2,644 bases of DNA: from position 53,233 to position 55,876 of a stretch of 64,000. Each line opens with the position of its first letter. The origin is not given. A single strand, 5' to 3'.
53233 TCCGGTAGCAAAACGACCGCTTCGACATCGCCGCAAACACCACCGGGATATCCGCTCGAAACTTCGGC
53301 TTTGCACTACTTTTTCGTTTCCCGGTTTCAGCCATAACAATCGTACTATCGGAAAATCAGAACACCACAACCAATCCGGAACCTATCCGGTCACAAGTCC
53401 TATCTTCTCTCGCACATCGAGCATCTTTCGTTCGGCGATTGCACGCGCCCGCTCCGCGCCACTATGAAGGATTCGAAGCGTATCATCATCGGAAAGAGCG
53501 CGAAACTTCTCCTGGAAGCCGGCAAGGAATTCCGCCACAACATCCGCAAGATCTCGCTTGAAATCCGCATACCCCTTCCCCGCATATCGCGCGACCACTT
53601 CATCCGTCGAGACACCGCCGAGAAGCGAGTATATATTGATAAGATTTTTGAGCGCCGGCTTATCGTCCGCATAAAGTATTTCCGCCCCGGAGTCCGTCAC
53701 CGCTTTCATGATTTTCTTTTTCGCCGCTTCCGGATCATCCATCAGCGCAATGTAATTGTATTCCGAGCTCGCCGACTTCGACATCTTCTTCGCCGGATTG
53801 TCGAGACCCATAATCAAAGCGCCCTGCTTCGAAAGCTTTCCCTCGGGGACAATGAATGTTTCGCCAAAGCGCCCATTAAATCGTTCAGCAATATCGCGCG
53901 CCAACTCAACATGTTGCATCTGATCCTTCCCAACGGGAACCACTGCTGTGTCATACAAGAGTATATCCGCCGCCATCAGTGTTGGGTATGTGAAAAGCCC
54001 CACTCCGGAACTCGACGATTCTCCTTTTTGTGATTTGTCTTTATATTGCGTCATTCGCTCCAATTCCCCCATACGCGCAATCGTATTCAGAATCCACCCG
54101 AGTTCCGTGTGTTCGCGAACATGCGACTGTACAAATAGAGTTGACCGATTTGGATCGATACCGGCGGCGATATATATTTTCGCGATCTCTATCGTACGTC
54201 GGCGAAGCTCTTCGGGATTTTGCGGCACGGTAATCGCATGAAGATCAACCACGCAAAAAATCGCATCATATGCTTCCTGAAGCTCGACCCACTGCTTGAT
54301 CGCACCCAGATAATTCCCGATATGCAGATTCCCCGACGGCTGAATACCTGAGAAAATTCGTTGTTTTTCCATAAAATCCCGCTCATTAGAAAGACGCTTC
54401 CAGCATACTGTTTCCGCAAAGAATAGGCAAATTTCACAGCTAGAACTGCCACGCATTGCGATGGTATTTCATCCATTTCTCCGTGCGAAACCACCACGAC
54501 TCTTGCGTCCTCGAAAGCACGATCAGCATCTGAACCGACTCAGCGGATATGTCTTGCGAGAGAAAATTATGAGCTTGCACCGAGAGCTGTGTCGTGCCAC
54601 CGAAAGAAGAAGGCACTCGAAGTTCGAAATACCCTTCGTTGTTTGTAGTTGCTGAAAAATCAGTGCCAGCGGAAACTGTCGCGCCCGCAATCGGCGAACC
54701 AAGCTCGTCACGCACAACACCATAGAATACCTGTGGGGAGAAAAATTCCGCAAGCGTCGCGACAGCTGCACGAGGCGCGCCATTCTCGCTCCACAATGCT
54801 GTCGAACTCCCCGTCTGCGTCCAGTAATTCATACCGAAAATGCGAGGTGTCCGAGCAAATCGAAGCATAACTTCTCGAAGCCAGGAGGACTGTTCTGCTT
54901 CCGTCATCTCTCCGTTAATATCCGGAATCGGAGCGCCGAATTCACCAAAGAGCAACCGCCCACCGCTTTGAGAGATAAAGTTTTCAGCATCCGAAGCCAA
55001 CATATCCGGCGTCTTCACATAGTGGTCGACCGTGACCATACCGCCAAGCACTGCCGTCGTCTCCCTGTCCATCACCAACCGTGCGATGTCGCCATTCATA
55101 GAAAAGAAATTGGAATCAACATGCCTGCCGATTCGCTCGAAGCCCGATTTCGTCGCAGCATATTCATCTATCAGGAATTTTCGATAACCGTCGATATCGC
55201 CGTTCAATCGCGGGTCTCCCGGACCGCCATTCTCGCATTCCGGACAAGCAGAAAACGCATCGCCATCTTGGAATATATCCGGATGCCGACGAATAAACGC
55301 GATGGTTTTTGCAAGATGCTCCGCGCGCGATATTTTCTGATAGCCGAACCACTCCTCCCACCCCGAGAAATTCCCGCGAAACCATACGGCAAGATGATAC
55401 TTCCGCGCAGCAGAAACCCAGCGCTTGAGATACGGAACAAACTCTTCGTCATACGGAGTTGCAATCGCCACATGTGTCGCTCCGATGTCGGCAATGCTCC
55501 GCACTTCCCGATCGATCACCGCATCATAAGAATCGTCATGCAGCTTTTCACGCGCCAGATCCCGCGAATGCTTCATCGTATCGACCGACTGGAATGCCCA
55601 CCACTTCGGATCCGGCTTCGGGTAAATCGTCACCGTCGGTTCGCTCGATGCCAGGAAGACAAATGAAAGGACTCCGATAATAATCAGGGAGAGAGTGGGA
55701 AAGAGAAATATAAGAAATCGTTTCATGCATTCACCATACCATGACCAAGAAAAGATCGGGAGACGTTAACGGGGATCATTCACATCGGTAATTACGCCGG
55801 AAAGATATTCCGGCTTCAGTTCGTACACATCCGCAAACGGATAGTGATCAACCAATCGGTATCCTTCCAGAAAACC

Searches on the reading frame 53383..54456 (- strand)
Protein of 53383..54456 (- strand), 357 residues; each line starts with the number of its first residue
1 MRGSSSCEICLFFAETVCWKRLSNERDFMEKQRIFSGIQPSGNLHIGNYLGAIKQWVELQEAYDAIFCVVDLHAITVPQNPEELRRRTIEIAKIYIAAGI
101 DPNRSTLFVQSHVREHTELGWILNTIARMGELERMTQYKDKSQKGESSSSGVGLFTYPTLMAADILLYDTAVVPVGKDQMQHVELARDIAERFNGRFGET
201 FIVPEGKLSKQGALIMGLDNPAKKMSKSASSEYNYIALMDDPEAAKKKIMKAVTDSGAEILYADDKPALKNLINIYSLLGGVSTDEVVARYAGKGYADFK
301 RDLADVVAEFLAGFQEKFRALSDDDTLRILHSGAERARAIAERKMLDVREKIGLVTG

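Call 6: search_protein_families(library=pfam, proteins=[window:53383-54456:-], max_evalue=0.001)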
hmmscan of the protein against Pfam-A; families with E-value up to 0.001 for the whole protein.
window:53383-54456:- (357 aa): 1 family
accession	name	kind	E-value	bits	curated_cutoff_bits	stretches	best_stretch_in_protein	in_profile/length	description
PF00579.31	tRNA-synt_1b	-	8.6e-77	258.8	21.1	1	31-311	5-291/292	tRNA synthetases class I (W and Y)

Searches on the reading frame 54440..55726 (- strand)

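Call 6: search_protein_families(library=pfam, proteins=[window:54440-55726:-], max_evalue=0.001)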
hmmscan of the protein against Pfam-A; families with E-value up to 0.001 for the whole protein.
window:54440-55726:- (428 aa): 3 families
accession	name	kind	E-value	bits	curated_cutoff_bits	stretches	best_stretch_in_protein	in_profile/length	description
PF13620.12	CarboxypepD_reg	-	1.7e-09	38.3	32.3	1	336-394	4-65/82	Carboxypeptidase regulatory-like domain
PF13715.12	CarbopepD_reg_2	-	1.1e-05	25.8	32.2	1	336-395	3-62/88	CarboxypepD_reg-like domain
PF15976.11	CooC_C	-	0.00022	21.6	29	1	333-399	18-81/93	CS1-pili formation C-terminal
